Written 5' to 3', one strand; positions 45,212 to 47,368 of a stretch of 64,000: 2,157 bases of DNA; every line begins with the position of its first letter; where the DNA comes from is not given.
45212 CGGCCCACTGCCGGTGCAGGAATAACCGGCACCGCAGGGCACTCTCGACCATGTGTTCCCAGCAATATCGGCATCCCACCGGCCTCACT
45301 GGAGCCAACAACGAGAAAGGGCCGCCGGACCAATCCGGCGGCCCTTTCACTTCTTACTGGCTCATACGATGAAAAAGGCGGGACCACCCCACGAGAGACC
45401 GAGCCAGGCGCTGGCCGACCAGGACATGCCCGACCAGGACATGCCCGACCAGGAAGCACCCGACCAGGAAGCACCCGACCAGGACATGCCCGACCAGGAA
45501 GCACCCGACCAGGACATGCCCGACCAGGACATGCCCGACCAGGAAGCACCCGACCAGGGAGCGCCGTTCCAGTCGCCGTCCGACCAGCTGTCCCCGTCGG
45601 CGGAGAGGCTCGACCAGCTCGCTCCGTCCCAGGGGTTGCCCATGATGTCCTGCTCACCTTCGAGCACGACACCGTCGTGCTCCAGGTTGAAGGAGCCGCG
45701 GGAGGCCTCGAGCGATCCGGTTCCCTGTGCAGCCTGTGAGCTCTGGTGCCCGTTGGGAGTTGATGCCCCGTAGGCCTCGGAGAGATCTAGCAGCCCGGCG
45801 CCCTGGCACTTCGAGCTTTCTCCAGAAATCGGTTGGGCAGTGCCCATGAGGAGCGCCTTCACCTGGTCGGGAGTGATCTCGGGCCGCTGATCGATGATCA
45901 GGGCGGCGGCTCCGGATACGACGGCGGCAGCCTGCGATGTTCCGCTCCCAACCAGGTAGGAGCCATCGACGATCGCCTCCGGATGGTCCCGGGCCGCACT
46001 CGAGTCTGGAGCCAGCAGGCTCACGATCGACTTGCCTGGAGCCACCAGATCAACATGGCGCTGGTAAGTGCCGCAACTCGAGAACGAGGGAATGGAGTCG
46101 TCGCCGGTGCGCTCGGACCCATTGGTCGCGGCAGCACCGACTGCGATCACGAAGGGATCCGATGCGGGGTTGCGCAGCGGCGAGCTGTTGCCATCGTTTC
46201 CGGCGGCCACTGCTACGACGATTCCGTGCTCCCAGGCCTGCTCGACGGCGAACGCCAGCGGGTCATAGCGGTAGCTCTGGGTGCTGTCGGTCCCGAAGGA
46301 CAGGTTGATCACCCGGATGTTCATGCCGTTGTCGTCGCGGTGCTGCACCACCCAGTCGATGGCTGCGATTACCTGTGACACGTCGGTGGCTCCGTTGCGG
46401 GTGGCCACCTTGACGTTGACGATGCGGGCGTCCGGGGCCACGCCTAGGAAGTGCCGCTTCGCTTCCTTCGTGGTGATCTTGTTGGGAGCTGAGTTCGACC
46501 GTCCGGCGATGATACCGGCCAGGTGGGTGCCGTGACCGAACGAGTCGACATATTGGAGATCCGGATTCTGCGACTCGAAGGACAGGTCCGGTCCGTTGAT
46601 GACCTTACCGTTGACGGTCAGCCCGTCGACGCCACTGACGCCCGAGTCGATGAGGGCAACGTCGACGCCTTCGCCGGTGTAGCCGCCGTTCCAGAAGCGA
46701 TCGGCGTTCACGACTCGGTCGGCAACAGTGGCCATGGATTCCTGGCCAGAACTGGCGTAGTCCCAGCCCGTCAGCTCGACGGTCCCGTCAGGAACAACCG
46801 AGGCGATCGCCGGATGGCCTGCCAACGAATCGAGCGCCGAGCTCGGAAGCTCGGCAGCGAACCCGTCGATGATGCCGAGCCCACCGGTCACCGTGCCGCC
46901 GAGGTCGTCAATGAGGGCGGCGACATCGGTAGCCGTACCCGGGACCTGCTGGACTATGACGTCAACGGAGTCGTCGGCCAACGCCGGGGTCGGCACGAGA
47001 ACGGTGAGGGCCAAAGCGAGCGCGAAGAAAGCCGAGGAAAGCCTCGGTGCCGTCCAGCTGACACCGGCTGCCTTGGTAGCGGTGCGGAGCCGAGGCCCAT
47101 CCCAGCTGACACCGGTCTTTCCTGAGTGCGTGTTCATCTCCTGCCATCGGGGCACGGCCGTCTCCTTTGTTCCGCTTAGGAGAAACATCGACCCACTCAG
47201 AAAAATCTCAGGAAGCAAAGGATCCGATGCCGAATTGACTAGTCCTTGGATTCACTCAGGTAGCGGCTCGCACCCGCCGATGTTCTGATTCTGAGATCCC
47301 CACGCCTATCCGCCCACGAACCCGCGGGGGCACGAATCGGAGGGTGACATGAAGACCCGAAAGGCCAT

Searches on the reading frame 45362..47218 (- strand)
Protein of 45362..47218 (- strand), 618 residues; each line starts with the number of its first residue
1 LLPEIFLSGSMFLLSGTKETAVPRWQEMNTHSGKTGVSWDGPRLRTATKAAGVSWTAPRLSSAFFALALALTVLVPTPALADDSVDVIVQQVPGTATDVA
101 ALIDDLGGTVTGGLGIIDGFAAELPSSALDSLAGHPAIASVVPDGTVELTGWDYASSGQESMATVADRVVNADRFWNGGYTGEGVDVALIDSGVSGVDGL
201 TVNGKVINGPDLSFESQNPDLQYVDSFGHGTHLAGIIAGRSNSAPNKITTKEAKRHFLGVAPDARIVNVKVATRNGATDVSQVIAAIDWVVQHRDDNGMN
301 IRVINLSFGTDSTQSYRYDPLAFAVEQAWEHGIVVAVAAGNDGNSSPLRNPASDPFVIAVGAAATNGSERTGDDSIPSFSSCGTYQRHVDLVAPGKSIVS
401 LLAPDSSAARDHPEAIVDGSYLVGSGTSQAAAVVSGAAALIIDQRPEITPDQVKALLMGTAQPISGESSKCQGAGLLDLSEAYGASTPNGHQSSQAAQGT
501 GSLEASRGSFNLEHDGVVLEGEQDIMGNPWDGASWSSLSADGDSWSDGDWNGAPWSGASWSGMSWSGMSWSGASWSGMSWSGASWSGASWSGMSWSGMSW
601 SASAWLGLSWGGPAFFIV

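Call 89: search_protein_families(library=pfam, proteins=[window:45362-47218:-], max_evalue=0.001)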
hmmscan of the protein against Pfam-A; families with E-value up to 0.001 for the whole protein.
window:45362-47218:- (618 aa): 1 family
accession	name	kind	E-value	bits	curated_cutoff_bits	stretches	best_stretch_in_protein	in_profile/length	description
PF00082.27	Peptidase_S8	-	5.1e-44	151.2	21.8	1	182-475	1-288/288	Subtilase family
